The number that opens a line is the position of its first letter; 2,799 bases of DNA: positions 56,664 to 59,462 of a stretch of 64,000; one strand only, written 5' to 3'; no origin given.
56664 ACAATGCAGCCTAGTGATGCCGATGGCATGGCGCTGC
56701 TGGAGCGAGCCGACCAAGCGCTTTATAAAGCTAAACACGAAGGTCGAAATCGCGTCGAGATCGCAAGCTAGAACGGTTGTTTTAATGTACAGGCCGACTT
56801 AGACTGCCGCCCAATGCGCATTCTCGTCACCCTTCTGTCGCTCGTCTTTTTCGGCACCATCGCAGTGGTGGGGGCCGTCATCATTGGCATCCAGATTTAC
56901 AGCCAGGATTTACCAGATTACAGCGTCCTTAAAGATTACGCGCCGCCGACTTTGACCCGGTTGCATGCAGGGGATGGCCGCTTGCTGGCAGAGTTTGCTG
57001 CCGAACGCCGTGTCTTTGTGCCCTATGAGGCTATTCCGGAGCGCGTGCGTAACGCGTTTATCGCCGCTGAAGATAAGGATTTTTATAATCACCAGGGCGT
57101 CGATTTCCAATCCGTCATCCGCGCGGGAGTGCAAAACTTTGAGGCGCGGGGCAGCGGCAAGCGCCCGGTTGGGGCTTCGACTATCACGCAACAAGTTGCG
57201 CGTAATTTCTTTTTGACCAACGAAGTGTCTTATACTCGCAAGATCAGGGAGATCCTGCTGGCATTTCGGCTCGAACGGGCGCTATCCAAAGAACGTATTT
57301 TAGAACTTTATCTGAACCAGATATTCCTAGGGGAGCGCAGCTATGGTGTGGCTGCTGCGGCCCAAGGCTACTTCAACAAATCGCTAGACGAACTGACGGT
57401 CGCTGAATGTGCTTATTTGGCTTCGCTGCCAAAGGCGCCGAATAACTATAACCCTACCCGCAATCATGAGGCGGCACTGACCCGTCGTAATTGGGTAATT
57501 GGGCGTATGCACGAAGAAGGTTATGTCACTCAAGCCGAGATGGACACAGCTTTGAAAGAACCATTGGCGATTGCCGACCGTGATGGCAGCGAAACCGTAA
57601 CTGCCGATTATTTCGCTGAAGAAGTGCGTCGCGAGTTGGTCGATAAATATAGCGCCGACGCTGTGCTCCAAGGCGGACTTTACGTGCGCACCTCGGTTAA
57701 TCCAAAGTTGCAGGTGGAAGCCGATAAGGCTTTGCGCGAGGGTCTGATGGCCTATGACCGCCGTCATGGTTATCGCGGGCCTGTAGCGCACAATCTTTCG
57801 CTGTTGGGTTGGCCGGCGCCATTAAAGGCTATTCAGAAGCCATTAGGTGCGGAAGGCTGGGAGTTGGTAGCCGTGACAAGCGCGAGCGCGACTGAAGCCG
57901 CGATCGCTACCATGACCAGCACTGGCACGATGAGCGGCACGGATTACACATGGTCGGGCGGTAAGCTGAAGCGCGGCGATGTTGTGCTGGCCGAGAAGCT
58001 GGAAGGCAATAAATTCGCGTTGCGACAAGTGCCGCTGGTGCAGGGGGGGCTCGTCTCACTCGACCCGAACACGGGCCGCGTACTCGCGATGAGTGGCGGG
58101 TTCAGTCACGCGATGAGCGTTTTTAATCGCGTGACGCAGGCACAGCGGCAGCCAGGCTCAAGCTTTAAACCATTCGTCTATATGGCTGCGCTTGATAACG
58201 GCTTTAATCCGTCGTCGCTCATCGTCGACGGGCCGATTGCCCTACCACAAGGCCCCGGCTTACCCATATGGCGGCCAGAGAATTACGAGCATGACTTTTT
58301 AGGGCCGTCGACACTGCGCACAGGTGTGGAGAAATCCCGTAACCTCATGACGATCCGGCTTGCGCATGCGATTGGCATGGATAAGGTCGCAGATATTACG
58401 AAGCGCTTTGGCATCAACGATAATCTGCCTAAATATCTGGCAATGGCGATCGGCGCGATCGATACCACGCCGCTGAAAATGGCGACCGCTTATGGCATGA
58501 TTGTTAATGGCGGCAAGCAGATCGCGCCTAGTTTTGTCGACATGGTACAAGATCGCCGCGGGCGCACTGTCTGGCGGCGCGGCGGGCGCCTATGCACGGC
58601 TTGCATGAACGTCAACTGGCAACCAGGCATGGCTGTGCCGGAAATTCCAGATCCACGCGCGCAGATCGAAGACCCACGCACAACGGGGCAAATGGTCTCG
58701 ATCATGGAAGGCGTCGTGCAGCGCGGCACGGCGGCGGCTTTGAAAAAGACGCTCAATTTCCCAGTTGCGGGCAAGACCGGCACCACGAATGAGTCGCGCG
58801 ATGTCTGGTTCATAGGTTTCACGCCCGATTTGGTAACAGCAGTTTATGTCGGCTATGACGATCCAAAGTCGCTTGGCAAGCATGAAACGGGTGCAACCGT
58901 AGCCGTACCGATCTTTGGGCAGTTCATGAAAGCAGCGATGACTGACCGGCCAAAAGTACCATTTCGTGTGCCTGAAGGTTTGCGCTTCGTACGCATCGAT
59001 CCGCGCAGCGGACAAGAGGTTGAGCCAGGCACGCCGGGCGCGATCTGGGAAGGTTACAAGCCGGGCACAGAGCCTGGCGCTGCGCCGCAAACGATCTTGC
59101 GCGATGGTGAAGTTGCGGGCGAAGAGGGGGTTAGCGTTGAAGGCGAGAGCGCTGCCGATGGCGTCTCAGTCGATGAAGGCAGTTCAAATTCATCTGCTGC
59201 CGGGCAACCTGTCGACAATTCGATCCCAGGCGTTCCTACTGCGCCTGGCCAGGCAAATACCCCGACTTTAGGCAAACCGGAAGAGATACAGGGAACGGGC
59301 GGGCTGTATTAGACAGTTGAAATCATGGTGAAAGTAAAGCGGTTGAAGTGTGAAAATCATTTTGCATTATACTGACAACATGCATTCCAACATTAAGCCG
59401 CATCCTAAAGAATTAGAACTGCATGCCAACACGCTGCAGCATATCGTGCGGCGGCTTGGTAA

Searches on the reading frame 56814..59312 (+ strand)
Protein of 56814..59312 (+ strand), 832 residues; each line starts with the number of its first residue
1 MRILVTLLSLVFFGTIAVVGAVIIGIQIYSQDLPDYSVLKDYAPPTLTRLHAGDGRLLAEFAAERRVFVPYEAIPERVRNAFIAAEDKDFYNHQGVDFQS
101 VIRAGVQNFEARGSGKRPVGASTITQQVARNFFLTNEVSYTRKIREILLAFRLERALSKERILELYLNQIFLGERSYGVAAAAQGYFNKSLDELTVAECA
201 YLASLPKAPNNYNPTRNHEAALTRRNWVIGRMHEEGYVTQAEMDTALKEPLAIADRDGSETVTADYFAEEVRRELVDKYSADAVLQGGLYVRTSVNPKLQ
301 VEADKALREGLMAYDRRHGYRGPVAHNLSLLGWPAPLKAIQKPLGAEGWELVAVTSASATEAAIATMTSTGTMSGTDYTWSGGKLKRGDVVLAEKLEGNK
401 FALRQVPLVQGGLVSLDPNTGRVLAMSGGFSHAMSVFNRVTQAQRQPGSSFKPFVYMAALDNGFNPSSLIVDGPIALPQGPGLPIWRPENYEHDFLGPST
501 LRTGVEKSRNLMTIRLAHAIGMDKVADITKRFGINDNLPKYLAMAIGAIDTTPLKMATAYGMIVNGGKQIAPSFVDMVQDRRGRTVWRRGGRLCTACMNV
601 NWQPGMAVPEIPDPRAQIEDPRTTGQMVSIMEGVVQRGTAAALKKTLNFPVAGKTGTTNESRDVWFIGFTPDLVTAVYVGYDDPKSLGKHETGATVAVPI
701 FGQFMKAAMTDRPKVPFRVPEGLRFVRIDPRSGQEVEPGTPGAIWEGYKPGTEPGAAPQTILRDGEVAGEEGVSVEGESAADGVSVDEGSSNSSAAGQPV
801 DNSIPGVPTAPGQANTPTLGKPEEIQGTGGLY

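Call 21: search_protein_families(library=ncbifam, proteins=[window:56814-59312:+], max_evalue=0.00001)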
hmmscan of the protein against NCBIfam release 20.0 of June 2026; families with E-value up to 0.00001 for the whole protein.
window:56814-59312:+ (832 aa): 15 families
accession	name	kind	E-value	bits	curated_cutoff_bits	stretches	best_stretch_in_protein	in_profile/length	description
TIGR02074.1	PBP_1a_fam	subfamily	2.5e-182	607.4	508.75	1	65-710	1-534/535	PBP1A family penicillin-binding protein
NF008643.0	PRK11636.1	equivalog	3.2e-146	488.8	1263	2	12-597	11-615/850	peptidoglycan glycosyltransferase/peptidoglycan DD-transpeptidase MrcA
NF051885.1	tranpepglycosPbpC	equivalog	3.2e-140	468.7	900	2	409-721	324-606/632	multimodular transpeptidase-transglycosylase PbpC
TIGR02071.1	PBP_1b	equivalog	2.1e-115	386.6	717.75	2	58-317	139-398/729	penicillin-binding protein 1B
TIGR02073.1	PBP_1c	equivalog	1.5e-88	298.2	494.2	2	53-312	17-265/728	penicillin-binding protein 1C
NF007061.0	PRK09506.1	equivalog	4.6e-87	292.6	1120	3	59-315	204-460/825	bifunctional glycosyl transferase/transpeptidase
NF011423.0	PRK14850.1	equivalog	5.7e-79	266.4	1275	3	62-317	153-408/764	penicillin-binding protein 1b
NF038276.1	strep_PBP2A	exception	2e-69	234.6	1100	3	63-266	93-289/716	penicillin-binding protein PBP2A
NF038272.1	strep_PBP1A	exception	2.3e-65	221.1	1075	2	6-300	14-305/658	penicillin-binding protein PBP1A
NF008414.0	PRK11240.1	equivalog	9.3e-50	169.5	1121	2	54-259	49-253/774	peptidoglycan glycosyltransferase PbpC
NF038274.1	strep_PBP1B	exception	2.1e-49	168.6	1225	2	47-230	62-257/745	penicillin-binding protein PBP1B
TIGR02070.1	mono_pep_trsgly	equivalog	3.9e-42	144.3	182.65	1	66-233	55-219/224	monofunctional biosynthetic peptidoglycan transglycosylase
NF010008.0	PRK13481.1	equivalog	2.3e-37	128.8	270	1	64-248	78-265/269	glycosyltransferase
TIGR03423.1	pbp2_mrdA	equivalog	2e-25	89.4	455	2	546-660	430-528/593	penicillin-binding protein 2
TIGR02214.1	spoVD_pbp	equivalog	7.9e-07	27.8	688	0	545-709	401-555/636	stage V sporulation protein D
